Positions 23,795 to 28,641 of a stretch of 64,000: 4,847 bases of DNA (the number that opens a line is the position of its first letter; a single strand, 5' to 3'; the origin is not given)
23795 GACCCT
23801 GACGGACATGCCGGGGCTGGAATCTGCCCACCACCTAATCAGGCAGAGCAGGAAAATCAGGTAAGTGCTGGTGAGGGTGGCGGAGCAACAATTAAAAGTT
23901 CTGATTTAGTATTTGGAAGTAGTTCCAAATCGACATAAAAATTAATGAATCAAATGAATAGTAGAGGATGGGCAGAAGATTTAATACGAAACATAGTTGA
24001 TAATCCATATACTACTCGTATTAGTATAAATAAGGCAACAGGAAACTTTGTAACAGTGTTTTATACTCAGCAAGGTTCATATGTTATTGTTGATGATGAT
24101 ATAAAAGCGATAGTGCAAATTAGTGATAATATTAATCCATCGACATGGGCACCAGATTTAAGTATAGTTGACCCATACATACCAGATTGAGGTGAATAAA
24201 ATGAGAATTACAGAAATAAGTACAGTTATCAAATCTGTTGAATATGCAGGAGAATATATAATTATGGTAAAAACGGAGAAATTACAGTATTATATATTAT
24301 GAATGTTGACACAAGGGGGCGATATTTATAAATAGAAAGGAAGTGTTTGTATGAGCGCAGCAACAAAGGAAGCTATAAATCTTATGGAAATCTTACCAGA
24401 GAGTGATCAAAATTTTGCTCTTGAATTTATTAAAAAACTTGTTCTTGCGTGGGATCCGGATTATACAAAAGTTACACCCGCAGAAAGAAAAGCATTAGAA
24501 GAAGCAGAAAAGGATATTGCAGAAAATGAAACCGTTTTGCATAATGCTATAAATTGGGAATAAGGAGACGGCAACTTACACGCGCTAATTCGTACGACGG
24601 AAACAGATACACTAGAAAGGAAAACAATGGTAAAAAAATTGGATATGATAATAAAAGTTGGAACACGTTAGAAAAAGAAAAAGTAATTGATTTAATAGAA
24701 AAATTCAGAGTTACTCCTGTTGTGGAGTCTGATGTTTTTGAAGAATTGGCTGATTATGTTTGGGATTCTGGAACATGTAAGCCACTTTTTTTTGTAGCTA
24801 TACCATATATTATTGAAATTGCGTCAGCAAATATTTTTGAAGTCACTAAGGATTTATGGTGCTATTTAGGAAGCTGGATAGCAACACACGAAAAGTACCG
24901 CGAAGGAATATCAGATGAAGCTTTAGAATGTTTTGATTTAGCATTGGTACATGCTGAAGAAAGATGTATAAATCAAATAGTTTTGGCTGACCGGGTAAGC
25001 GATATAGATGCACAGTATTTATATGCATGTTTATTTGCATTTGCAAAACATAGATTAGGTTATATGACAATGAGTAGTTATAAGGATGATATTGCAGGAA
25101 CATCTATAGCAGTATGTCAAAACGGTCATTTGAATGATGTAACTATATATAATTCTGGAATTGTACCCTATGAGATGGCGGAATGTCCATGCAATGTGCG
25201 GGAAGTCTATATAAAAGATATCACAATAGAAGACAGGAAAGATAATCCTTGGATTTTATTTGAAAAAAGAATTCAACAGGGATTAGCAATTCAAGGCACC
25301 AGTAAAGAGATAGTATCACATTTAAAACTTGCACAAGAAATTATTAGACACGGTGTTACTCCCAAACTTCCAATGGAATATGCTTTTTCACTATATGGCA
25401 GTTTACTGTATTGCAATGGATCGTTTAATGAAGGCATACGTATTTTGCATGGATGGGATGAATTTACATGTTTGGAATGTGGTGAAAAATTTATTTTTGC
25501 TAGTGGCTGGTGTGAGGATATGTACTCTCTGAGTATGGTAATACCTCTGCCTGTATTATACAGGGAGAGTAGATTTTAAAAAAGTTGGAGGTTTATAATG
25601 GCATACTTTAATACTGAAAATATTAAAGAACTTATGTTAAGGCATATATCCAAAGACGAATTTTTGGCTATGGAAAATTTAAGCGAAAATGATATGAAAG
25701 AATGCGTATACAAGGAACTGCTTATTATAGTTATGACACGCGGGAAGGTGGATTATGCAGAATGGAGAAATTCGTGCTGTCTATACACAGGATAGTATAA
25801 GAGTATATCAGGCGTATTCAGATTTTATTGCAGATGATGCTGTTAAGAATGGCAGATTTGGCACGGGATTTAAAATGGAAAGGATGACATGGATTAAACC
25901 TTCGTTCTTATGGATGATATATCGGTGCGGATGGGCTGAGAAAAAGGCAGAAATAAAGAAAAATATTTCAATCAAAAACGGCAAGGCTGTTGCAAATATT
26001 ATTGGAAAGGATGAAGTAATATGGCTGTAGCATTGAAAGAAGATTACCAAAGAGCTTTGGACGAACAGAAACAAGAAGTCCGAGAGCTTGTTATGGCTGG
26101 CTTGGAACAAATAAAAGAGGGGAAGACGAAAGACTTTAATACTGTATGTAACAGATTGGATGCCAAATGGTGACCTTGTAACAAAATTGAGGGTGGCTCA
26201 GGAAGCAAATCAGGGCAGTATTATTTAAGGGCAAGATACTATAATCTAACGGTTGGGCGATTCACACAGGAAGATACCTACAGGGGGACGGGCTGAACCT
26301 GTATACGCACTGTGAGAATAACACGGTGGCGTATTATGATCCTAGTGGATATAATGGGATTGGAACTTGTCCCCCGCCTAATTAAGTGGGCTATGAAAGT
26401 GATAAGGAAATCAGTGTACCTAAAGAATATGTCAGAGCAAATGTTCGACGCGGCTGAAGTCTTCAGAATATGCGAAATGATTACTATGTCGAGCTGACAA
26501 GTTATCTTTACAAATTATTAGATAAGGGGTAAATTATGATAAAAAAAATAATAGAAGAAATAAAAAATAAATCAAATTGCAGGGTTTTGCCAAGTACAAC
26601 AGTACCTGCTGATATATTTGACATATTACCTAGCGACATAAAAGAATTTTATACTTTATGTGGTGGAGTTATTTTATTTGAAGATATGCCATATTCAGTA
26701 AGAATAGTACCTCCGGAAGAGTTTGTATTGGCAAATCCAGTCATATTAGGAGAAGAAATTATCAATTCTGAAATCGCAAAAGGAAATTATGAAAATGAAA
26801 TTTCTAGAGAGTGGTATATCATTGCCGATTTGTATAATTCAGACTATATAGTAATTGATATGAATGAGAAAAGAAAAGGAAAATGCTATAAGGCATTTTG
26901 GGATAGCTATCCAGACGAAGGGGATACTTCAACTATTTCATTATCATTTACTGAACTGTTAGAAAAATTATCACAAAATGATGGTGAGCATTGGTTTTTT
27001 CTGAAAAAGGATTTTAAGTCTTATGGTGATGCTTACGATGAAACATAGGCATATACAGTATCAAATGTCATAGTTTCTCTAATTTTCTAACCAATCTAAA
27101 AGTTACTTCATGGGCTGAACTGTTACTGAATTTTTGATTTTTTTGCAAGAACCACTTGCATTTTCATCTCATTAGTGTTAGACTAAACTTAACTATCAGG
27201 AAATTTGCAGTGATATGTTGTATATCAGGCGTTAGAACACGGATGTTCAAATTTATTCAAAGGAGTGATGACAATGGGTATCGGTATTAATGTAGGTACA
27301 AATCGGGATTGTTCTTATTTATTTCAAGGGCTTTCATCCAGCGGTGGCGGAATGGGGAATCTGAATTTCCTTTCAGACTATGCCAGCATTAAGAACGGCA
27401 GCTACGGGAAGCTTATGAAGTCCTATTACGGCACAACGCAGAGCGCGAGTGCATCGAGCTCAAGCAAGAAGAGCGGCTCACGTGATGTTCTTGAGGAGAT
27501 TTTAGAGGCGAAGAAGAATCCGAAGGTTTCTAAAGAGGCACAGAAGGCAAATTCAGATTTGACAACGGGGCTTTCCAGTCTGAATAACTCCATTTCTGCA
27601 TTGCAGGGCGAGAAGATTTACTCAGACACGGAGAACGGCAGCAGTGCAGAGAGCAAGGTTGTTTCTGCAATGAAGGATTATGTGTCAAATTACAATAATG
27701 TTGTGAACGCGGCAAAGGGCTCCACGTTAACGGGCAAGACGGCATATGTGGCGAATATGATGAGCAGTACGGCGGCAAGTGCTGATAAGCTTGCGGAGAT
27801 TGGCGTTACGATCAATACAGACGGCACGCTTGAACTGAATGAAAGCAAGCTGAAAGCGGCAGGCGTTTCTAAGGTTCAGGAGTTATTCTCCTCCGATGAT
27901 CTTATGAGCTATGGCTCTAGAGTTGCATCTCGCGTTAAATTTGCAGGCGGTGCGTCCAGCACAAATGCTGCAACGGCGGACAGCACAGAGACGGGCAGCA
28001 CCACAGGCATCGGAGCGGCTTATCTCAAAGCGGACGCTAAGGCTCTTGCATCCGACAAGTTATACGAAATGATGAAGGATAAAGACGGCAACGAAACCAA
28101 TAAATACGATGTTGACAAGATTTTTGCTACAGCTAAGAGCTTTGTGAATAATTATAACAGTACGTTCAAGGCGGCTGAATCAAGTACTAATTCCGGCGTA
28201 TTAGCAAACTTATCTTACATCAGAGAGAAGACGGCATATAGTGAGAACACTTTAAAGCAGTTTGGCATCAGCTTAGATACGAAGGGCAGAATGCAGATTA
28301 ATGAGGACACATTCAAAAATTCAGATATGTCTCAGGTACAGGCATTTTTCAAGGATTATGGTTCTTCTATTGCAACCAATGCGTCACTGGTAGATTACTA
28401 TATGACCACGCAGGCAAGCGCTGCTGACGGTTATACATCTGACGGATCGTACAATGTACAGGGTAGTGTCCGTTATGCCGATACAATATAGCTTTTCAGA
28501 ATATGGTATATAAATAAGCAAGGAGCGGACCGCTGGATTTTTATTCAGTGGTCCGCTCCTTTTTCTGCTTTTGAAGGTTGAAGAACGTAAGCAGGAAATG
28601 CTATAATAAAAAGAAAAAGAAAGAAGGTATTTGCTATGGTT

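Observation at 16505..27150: Stand-alone archive of immunity genes and antitoxins with recognisable toxin cassettes disabled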

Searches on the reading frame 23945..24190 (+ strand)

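Call 5: search_protein_families(library=pfam, max_evalue=0.01, proteins=[window:23945-24190:+])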
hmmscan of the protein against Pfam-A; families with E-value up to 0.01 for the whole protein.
window:23945-24190:+ (81 aa): 2 families
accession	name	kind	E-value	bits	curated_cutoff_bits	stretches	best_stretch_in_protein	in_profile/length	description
PF12106.13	Colicin_E5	-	1.5e-18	67.3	25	1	2-71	11-86/88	Colicin E5 ribonuclease domain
PF07439.16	DUF1515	-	0.0055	17.1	22.2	1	14-64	24-74/113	Protein of unknown function (DUF1515)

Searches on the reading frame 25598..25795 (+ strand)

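Call 5: search_protein_families(library=pfam, max_evalue=0.01, proteins=[window:25598-25795:+])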
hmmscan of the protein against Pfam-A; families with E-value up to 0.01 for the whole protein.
window:25598-25795:+ (65 aa): 0 families

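Call 19: search_protein_families(library=pfam, max_evalue=1, proteins=[window:25598-25795:+])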
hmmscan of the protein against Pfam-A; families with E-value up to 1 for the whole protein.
window:25598-25795:+ (65 aa): 1 family
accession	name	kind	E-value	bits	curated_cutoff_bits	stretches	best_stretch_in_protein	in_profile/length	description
PF23800.1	DUF7176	-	0.15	13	27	1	9-51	30-72/94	Family of unknown function (DUF7176)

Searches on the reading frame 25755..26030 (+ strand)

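Call 5: search_protein_families(library=pfam, max_evalue=0.01, proteins=[window:25755-26030:+])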
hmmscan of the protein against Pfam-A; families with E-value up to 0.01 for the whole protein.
window:25755-26030:+ (91 aa): 1 family
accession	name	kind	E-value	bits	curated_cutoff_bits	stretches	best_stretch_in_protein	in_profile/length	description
PF14124.11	DUF4291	-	6.6e-29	101.5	27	1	5-65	1-62/180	Domain of unknown function (DUF4291)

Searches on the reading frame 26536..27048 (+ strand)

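Call 5: search_protein_families(library=pfam, max_evalue=0.01, proteins=[window:26536-27048:+])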
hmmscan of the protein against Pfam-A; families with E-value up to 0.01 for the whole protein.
window:26536-27048:+ (170 aa): 2 families
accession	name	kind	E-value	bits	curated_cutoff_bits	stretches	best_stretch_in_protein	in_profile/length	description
PF09346.15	SMI1_KNR4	-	1.3e-10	42.4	25.4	1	31-144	18-125/125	SMI1 / KNR4 family (SUKH-1)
PF14568.11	SUKH_6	-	2.5e-06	28.4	27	1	31-142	15-119/119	SMI1-KNR4 cell-wall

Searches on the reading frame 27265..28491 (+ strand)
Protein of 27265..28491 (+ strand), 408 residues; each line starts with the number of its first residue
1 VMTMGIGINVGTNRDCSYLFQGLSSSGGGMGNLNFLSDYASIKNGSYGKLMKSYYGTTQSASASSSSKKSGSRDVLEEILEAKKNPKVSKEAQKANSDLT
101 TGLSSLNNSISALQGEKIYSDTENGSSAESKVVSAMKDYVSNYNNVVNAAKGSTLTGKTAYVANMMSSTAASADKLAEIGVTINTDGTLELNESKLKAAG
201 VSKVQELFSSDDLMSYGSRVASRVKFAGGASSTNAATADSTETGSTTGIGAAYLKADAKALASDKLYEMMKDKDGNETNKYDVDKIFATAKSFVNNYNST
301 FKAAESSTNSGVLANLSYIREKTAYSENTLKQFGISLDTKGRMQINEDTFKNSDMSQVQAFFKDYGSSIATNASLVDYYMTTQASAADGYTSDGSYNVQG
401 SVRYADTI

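Call 5: search_protein_families(library=pfam, max_evalue=0.01, proteins=[window:27265-28491:+])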
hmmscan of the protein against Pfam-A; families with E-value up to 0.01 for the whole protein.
window:27265-28491:+ (408 aa): 3 families
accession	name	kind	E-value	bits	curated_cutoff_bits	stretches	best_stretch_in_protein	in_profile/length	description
PF07195.17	FliD_C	-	1.4e-11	44.7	25.4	2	168-224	112-173/236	Flagellar hook-associated protein 2 C-terminus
PF05823.17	Gp-FAR-1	-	0.0067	17.3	29.2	0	83-167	48-138/149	Nematode fatty acid retinoid binding protein (Gp-FAR-1)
PF15341.11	SLX9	-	0.0082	17.1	27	0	83-183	25-124/127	Ribosome biogenesis protein SLX9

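Call 10: search_protein_families(library=ncbifam, max_evalue=0.01, proteins=[window:27265-28491:+])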
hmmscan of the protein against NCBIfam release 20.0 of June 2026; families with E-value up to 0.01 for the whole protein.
window:27265-28491:+ (408 aa): 0 families

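Call 86: find_related_loci(query=window:27265-28491:+, collection=metagenome_contigs, flank=10000)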
Query window:27265-28491:+ (408 aa) in metagenome_contigs; peptide patterns used: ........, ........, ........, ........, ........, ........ (x = any residue, [..] = any of these).
191 stretches matched a pattern; 73 encode a relative of the query (tblastn E <= 1e-3); 73 distinct loci.
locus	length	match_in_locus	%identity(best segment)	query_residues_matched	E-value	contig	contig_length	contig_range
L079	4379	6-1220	75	1-408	0e+0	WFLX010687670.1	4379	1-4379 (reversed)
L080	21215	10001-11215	75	1-408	0e+0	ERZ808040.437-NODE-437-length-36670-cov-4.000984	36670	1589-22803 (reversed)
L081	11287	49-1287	72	1-408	0e+0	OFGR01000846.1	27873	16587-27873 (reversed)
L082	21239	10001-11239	72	1-408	0e+0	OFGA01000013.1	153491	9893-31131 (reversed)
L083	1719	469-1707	72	1-408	0e+0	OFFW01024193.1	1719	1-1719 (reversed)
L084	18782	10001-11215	74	1-408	0e+0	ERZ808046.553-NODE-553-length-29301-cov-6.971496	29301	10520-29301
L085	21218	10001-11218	75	1-408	0e+0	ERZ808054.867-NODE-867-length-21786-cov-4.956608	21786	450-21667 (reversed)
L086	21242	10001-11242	74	1-408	0e+0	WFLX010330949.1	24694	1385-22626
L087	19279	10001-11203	74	1-406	0e+0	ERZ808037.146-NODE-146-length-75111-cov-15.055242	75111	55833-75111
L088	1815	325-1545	70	1-408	0e+0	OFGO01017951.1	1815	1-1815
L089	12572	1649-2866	72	1-408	2e-180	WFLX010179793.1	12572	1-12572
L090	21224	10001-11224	70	1-408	1e-173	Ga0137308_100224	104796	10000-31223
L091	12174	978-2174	70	6-408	3e-173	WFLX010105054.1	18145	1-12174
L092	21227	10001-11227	71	1-408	6e-173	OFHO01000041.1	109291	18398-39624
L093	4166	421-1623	72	1-404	9e-179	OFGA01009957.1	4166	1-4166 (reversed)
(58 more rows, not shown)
